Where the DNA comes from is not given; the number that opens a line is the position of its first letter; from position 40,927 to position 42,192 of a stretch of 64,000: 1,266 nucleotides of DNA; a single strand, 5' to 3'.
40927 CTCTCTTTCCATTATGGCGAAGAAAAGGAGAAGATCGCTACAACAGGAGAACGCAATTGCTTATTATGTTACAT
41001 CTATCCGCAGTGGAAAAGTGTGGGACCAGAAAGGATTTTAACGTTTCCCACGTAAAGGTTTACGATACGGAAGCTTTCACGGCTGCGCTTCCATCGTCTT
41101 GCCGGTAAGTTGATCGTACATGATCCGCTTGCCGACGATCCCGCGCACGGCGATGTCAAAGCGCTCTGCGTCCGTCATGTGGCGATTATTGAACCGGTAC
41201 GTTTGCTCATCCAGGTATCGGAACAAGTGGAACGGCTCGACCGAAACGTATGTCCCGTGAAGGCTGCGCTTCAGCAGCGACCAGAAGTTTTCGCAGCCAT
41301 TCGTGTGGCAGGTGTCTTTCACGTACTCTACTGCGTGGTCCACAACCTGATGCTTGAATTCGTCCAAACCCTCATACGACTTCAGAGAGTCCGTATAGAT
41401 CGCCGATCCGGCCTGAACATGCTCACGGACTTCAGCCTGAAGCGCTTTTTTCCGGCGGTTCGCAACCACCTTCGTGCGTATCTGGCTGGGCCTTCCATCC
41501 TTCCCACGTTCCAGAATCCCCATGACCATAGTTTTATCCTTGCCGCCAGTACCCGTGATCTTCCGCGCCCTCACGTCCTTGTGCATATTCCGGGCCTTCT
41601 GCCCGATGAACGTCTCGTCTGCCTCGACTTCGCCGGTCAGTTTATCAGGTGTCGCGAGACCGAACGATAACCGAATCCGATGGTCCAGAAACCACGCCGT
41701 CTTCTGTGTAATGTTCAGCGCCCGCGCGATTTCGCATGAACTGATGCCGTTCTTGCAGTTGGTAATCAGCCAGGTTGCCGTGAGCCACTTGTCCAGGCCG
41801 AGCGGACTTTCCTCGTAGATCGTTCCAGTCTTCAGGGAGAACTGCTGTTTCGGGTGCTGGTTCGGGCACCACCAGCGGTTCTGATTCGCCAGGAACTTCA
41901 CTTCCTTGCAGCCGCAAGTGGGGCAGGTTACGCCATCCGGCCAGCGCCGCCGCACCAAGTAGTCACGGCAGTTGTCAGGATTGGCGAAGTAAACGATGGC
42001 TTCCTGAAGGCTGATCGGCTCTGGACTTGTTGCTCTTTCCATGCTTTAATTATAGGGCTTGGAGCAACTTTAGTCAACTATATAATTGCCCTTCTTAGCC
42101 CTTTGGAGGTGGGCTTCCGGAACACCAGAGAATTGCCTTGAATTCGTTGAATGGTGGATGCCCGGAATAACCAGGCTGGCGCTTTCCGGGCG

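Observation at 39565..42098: Apparently intact IS1595-family element with a perfect 8-bp target duplication and a four-gene passenger operon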

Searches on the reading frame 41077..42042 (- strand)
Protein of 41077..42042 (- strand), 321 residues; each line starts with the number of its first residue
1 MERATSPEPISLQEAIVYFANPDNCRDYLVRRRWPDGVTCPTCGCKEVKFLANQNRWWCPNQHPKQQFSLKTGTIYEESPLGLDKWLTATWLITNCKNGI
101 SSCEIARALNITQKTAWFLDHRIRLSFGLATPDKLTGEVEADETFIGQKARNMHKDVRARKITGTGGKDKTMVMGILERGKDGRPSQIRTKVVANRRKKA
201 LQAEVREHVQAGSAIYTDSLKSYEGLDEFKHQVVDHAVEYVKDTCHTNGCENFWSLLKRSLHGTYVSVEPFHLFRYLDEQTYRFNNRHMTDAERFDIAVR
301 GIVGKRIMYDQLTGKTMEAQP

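Call 3: search_protein_families(library=pfam, proteins=[window:41077-42042:-], max_evalue=0.1)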
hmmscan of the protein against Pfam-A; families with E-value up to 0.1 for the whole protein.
window:41077-42042:- (321 aa): 2 families
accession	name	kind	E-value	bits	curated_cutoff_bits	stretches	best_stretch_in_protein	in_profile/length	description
PF12762.13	DDE_Tnp_IS1595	-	2.3e-40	138.5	27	1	134-285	1-153/153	ISXO2-like transposase domain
PF12760.12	Zn_ribbon_IS1595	-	7.2e-07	29.5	25.4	1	23-59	4-40/46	Transposase zinc-ribbon domain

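Call 8: find_encoding_contigs(protein=window:41077-42042:-, flank=6000, max_places=10)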
Protein window:41077-42042:- (321 aa): 1 contig read that carries it; 1 place shown.
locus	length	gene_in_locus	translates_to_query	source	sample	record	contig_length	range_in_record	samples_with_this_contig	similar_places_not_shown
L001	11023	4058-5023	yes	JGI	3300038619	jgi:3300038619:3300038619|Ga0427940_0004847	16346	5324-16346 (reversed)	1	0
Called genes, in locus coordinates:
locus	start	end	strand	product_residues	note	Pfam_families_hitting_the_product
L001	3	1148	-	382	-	?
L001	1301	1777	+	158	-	PF01668:SmpB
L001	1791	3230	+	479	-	PF02789:Peptidase_M17_N, PF00883:Peptidase_M17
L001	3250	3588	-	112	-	-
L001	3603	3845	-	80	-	-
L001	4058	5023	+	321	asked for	PF12760:Zn_ribbon_IS1595 (weak), PF12762:DDE_Tnp_IS1595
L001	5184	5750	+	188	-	PF13274:SocA_Panacea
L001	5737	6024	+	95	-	-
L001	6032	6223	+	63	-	-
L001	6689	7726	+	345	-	PF03706:LPG_synthase_TM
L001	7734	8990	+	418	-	PF00483:NTP_transferase, PF24894:Hexapep_GlmU, PF25084:LbH_EIF2B, PF25247:LbH_GLGC (faint), PF25087:GMPPB_C (weak)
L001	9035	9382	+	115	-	PF00111:Fer2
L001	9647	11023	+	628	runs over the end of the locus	PF01566:Nramp, PF00582:Usp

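Call 10: find_related_loci(query=window:41077-42042:-, collection=genome_contigs, flank=6000)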
Query window:41077-42042:- (321 aa) in genome_contigs; peptide patterns used: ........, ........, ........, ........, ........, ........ (x = any residue, [..] = any of these).
117 stretches matched a pattern; 102 encode a relative of the query (tblastn E <= 1e-3); the best 80 are kept; 80 distinct loci.
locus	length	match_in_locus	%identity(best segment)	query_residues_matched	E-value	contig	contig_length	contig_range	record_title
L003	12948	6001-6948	83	1-319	0e+0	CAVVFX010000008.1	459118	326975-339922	MAG: Terriglobia bacterium isolate MFD01716.bin.2.1 genome assembly, contig: contig_13816, whole genome shotgun sequence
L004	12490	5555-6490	75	8-319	1e-168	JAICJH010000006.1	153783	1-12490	MAG: Bryobacteraceae bacterium isolate GZL_FP_2_bin.159 k141_3065776_length_153783_cov_13.0003, whole genome shotgun seq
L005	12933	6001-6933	76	8-318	2e-168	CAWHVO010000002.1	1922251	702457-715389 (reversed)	MAG: Terriglobia bacterium isolate MFD04463.bin.2.87 genome assembly, contig: contig_22057, whole genome shotgun sequenc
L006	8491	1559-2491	74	8-318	2e-165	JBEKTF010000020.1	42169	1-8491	MAG: Bryobacteraceae bacterium isolate SPRUCE 551 SPRUCE_551_20, whole genome shotgun sequence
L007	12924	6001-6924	74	8-315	5e-160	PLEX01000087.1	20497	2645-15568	MAG: Bryobacterales bacterium isolate bog_234 73.20110800_S3S.41_contig_9291, whole genome shotgun sequence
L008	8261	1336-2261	83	6-316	7e-159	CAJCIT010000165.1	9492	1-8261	Acidobacteriaceae bacterium isolate BOG_genome_mining.201 genome assembly, contig: k141_4041475, whole genome shotgun se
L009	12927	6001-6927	72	8-316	1e-158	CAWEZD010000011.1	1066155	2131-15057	MAG: Bryobacterales bacterium isolate MFD09222.bin.1.124 genome assembly, contig: contig_67515, whole genome shotgun seq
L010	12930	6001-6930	68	8-321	9e-151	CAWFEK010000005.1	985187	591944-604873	MAG: Bryobacterales bacterium isolate MFD04463.bin.1.193 genome assembly, contig: contig_21714, whole genome shotgun seq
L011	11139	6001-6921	71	6-316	3e-149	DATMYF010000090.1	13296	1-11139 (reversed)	MAG TPA_asm: Bryobacteraceae bacterium isolate SMAG_U13139 k141_47511, whole genome shotgun sequence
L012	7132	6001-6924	67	8-319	3e-148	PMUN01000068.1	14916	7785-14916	MAG: Bryobacterales bacterium isolate palsa_143 73.20110700_P3D.9_contig_4289, whole genome shotgun sequence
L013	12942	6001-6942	68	9-321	2e-147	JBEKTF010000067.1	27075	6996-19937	MAG: Bryobacteraceae bacterium isolate SPRUCE 551 SPRUCE_551_67, whole genome shotgun sequence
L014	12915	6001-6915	69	8-315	9e-147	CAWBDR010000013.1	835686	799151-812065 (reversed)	MAG: uncultured Acidobacteriaceae bacterium isolate MFD09603.bin.1.116 genome assembly, contig: contig_4649, whole genom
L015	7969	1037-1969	67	8-320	5e-144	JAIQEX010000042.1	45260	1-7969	MAG: Terriglobia bacterium isolate SRVP_27 SR-VP_26_10_2019_B_35cm_scaffold_755, whole genome shotgun sequence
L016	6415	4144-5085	65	8-320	5e-138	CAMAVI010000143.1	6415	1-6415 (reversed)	MAG: Candidatus Sulfopaludibacter sp. SbA3 isolate MaH-09apr19-49 genome assembly, contig: MaH-09apr19-C29540, whole gen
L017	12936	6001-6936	65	4-316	4e-137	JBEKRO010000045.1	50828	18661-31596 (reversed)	MAG: Bryobacteraceae bacterium isolate SPRUCE 512 SPRUCE_512_45, whole genome shotgun sequence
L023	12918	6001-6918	64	8-315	4e-131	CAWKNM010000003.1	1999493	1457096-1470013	MAG: uncultured Acidobacteriaceae bacterium isolate MFD04570.bin.1.1 genome assembly, contig: contig_122157, whole genom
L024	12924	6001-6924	60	6-316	5e-127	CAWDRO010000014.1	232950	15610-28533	MAG: uncultured Acidobacteriaceae bacterium isolate MFD04463.bin.3.58 genome assembly, contig: contig_29403, whole genom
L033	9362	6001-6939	56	4-316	5e-122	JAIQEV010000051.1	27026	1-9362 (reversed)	MAG: Terriglobia bacterium isolate SRVP_26 SR-VP_26_10_2019_2_100cm_scaffold_1475, whole genome shotgun sequence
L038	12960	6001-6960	55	1-316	8e-121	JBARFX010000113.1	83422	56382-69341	MAG: Candidatus Acidiferrales bacterium isolate MFD06596_ilm_asm_bin15 k127_82682, whole genome shotgun sequence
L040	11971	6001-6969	54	1-319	5e-120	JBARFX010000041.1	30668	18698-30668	MAG: Candidatus Acidiferrales bacterium isolate MFD06596_ilm_asm_bin15 k127_147345, whole genome shotgun sequence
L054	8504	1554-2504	54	8-316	6e-110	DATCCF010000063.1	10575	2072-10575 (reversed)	MAG TPA_asm: Terriglobales bacterium isolate SMAG_U7692 k141_68152, whole genome shotgun sequence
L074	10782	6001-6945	56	6-319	1e-111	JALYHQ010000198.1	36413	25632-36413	MAG: Acidobacteriota bacterium isolate HIE bin3 SD1475-77_k127_1069767, whole genome shotgun sequence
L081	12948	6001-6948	46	9-319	1e-88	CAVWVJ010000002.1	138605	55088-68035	MAG: uncultured Acidobacteriaceae bacterium isolate MFD09671.bin.1.42 genome assembly, contig: contig_47901, whole genom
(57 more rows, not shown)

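Call 18: search_protein_families(library=pfam, proteins=[L033:7102-7977:-, L038:7120-7959:-, L010:6976-7824:-, L023:7132-8046:-, L024:7156-8868:-, L054:4130-4933:+, L040:7126-7986:-, L074:7148-8125:-, L081:7163-7975:-, L013:6909-7694:-], max_evalue=0.01)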
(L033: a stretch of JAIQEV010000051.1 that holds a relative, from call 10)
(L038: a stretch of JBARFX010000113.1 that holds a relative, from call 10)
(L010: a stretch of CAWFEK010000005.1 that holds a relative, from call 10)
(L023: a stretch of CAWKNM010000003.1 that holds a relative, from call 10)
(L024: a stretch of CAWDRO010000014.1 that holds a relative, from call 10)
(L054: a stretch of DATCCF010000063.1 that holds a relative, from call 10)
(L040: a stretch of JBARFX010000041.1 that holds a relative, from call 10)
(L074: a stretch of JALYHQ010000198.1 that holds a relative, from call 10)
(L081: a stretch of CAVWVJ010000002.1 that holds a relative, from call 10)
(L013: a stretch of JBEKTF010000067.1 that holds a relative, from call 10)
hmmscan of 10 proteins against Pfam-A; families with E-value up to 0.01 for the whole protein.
L033:7102-7977:- (291 aa): 0 families

L038:7120-7959:- (279 aa): 0 families

L010:6976-7824:- (282 aa): 0 families

L023:7132-8046:- (304 aa): 0 families

L024:7156-8868:- (570 aa): 1 family
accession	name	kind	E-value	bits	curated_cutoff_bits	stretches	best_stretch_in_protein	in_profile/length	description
PF10592.14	AIPR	-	1.6e-40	140.1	25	1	267-506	1-273/308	AIPR protein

L054:4130-4933:+ (267 aa): 0 families

L040:7126-7986:- (286 aa): 1 family
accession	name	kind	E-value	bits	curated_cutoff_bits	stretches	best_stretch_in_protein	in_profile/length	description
PF12686.12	DUF3800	-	3.9e-06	28.1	21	1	29-234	1-149/149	Protein of unknown function (DUF3800)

L074:7148-8125:- (325 aa): 1 family
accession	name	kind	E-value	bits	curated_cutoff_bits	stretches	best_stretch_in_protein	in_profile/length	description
PF13365.12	Trypsin_2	-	0.0028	18.9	27.6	1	61-227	1-136/144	Trypsin-like peptidase domain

L081:7163-7975:- (270 aa): 0 families

L013:6909-7694:- (261 aa): 0 families

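Call 19: search_protein_families(library=padloc, proteins=[L033:7102-7977:-, L038:7120-7959:-, L010:6976-7824:-, L023:7132-8046:-, L054:4130-4933:+, L081:7163-7975:-], max_evalue=0.01)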
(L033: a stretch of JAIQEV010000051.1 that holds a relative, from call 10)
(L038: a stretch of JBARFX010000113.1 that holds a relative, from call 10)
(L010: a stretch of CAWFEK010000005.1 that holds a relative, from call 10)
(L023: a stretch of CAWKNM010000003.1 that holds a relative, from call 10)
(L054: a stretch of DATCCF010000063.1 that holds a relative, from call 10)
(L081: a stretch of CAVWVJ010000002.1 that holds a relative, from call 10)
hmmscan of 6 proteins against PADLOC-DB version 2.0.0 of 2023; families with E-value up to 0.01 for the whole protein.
L033:7102-7977:- (291 aa): 0 families

L038:7120-7959:- (279 aa): 0 families

L010:6976-7824:- (282 aa): 0 families

L023:7132-8046:- (304 aa): 0 families

L054:4130-4933:+ (267 aa): 0 families

L081:7163-7975:- (270 aa): 0 families

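Call 20: search_protein_families(library=ncbifam, proteins=[window:41077-42042:-, L033:7102-7977:-, L038:7120-7959:-, L010:6976-7824:-, L023:7132-8046:-, L054:4130-4933:+], max_evalue=0.01)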
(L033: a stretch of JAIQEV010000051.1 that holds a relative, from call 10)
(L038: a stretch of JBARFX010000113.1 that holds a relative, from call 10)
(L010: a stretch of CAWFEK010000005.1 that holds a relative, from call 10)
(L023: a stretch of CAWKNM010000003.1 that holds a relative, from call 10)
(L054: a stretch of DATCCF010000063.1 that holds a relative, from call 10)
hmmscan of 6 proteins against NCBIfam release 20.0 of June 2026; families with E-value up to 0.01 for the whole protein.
window:41077-42042:- (321 aa): 1 family
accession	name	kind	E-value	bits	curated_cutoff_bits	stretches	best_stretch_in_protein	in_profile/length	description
NF033547.1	transpos_IS1595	equivalog_domain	2.7e-52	177.8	75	1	79-287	2-215/215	IS1595 family transposase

L033:7102-7977:- (291 aa): 0 families

L038:7120-7959:- (279 aa): 0 families

L010:6976-7824:- (282 aa): 0 families

L023:7132-8046:- (304 aa): 0 families

L054:4130-4933:+ (267 aa): 0 families

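Call 57: search_dna_similar(query=window:41077-42042:-, collection=plasmids, mode=protein, max_rows=15)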
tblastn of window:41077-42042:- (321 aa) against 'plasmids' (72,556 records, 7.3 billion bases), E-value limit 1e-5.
Records with a match: 437; places in all: 632; records where one place covers at least 80% of the query: 265.
Best place of each record, by identity: <60% 437.
By first word of the organism name: Sinorhizobium 42; Pseudosulfitobacter 30; Ralstonia 29; Acinetobacter 29; Xanthomonas 18; Aeromonas 17; Mesorhizobium 14; Rhizobium 12; Chondrinema 11; Haloarcula 10; and 101 more.
By predicted mobility (MOB-suite, as given by PLSDB): non-mobilizable 233; conjugative 129; mobilizable 75.
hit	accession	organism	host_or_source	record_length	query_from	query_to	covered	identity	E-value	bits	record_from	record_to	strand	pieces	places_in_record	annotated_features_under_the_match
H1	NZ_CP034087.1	Methylocystis rosea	cell culture,groundwater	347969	11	314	95%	39.5%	1e-50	187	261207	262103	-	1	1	IS1595 family transposase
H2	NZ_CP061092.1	Roseomonas marmotae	Marmota himalayana,pure culture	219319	8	309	94%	37.5%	1e-46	176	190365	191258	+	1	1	IS1595 family transposase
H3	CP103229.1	Bacteroides faecis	Homo sapiens,cell culture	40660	11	300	90%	38.1%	8e-51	187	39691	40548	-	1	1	IS1595 family transposase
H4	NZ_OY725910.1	Bacteroides finegoldii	-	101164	11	290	87%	38.0%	1e-46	175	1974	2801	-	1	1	none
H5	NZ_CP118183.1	Entomospira culicis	Culex pipiens,cell culture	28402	11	313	94%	35.0%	9e-49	181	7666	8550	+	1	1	IS1595 family transposase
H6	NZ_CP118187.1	Entomospira culicis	Culex pipiens,cell culture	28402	11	313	94%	35.0%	9e-49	181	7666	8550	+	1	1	IS1595 family transposase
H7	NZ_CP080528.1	Mesorhizobium sp. AR07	Oxytropis sp.,Cell culture,root nodule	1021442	19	314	92%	34.9%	4e-40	156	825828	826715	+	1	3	record has no annotation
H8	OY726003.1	Phocaeicola massiliensis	-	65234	11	283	85%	37.1%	2e-46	175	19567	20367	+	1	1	record has no annotation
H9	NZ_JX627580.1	Methylobacterium oryzae CBMB20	-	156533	23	309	89%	35.0%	3e-42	162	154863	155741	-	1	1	IS1595 family transposase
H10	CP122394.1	Geminicoccaceae bacterium SCSIO 64248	Montipora informis (coral)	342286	2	302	94%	32.6%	4e-33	136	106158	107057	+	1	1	IS1595 family transposase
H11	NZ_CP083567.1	Sulfitobacter sp. W027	-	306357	19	292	85%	35.8%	6e-34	139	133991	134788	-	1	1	IS1595 family transposase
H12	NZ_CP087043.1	Pseudosulfitobacter pseudonitzschiae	Mediolabrus comicus,The surface ...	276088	34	311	87%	34.3%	8e-37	147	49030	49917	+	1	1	IS1595 family transposase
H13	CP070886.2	Pseudosulfitobacter pseudonitzschiae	Skeletonema costatum,The surface ...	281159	34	311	87%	34.3%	8e-37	147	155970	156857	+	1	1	IS1595 family transposase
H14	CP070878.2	Pseudosulfitobacter pseudonitzschiae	Skeletonema costatum,The surface ...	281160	34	311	87%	34.3%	8e-37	147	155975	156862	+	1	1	IS1595 family transposase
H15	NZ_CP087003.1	Pseudosulfitobacter pseudonitzschiae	Skeletonema costatum,The surface ...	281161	34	311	87%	34.3%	8e-37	147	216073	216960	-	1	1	IS1595 family transposase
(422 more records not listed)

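Call 60: list_cluster_members(proteins=[window:41077-42042:-, window:40350-40916:-, P0001, window:39877-40068:-, window:39596-39862:-])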
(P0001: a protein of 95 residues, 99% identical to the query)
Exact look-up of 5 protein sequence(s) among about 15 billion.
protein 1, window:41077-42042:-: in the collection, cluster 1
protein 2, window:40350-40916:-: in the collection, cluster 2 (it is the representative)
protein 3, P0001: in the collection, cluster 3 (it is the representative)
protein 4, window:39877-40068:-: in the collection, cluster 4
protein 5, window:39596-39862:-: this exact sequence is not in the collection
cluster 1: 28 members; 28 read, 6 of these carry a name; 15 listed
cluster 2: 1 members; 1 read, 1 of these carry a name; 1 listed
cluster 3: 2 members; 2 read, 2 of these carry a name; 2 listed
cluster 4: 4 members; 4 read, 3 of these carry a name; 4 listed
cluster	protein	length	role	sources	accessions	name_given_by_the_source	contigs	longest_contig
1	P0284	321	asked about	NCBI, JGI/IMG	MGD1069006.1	MAG: IS1595 family transposase [Bryobacteraceae bacterium] | transposase-like protein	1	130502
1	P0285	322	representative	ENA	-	-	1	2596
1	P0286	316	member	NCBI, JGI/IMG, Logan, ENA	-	transposase-like protein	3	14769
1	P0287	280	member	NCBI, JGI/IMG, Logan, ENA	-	transposase-like protein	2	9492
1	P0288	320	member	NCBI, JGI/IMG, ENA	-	transposase-like protein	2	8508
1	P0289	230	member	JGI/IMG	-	transposase-like protein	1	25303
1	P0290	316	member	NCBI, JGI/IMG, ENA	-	transposase-like protein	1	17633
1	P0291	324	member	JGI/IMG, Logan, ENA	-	-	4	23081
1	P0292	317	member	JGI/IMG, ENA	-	-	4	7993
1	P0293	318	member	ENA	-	-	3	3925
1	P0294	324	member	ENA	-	-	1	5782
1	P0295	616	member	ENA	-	-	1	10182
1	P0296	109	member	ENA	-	-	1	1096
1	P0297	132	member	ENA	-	-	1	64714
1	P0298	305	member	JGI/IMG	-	-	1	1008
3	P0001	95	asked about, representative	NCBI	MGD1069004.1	MAG: hypothetical protein ABSB15_02605 [Bryobacteraceae bacterium]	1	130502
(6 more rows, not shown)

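Call 61: find_encoding_contigs(protein=P0291, flank=5000, max_places=4)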
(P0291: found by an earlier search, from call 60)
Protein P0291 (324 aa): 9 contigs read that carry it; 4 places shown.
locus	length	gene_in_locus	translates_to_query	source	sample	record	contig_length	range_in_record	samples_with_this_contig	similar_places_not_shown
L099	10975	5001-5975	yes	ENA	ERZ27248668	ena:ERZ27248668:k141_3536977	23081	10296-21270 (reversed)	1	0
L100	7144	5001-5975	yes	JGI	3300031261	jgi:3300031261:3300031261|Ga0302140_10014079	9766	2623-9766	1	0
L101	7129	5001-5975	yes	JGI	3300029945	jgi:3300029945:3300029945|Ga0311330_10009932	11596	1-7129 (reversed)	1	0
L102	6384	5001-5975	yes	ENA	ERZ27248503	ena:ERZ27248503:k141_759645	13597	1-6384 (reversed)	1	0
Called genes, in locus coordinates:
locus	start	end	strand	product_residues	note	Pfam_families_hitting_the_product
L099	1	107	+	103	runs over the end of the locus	-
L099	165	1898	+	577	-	PF04851:ResIII (weak), PF13307:Helicase_C_2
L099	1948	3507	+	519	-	-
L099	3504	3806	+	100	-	-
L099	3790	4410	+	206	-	-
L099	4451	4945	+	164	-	-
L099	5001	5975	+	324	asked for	-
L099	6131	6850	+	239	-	PF12762:DDE_Tnp_IS1595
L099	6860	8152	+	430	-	PF13651:EcoRI_methylase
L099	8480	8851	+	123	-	PF10711:DUF2513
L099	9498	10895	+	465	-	-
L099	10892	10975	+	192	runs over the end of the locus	PF05119:Terminase_4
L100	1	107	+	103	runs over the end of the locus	-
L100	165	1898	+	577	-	PF04851:ResIII (weak), PF13307:Helicase_C_2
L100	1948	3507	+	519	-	-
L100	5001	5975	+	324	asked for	-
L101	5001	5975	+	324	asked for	-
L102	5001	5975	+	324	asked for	-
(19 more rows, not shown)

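Call 62: find_encoding_contigs(protein=P0290, flank=5000, max_places=3)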
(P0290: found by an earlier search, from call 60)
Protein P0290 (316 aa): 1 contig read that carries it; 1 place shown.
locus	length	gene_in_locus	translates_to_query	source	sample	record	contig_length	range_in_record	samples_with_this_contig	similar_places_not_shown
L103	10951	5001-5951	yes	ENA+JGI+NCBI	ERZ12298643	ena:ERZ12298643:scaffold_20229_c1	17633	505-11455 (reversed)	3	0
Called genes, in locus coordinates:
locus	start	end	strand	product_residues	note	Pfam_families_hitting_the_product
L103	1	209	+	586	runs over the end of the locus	-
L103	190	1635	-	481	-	PF03060:NMO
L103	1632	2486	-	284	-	PF00486:Trans_reg_C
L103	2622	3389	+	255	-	-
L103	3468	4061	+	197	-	PF01066:CDP-OH_P_transf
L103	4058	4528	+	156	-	PF04138:GtrA_DPMS_TM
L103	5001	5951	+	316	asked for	PF12760:Zn_ribbon_IS1595 (weak), PF12762:DDE_Tnp_IS1595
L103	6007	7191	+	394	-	PF13651:EcoRI_methylase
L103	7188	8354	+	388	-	PF03235:GmrSD_N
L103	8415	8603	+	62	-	-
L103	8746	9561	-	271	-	-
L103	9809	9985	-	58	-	-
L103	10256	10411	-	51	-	-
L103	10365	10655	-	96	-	PF02604:PhdYeFM_antitox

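Call 65: search_protein_families(library=pfam, alignment_id=A5, max_evalue=0.001)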
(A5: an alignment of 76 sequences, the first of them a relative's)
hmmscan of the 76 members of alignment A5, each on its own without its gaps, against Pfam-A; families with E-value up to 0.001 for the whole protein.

A. member 1, L004:6753-8072:+ (439 aa): 3 families
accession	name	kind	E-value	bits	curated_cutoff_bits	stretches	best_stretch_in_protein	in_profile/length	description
PF13175.12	AAA_15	-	1.8e-23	84.2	32.1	2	6-54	8-53/374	AAA ATPase domain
PF13304.12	AAA_21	-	1.4e-14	55.4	27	1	301-376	229-304/304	AAA domain, putative AbiEii toxin, Type IV TA system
PF13476.12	AAA_23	-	1.1e-05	26.6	27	1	4-58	2-57/201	AAA domain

B. families by the number of members that match (of 76 scanned): 27 families (the first 25 are shown)
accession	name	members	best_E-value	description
PF03235.19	GmrSD_N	3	6.4e-30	GmrSD restriction endonuclease, N-terminal domain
PF12686.12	DUF3800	3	4.6e-12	Protein of unknown function (DUF3800)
PF10592.14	AIPR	2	9.5e-42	AIPR protein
PF02086.21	MethyltransfD12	2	1.4e-17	D12 class N6 adenine-specific DNA methyltransferase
PF13274.11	SocA_Panacea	2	1.1e-13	Antitoxin SocA-like, Panacea domain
PF13651.11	EcoRI_methylase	1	4e-126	Adenine-specific methyltransferase EcoRI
PF00145.23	DNA_methylase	1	9e-77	C-5 cytosine-specific DNA methylase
PF01555.25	N6_N4_Mtase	1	2.9e-44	DNA methylase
PF02384.22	N6_Mtase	1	5e-33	N-6 DNA Methylase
PF05063.20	MT-A70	1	1.8e-31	MT-A70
PF24738.1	DUF7689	1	4.1e-31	Domain of unknown function (DUF7689)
PF07510.16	GmrSD_C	1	3.2e-25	GmrSD restriction endonucleases, C-terminal domain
PF13175.12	AAA_15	1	1.8e-23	AAA ATPase domain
PF24716.1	WapI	1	5e-18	Immunity protein WapI-like family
PF04607.23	RelA_SpoT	1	4e-16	Region found in RelA / SpoT proteins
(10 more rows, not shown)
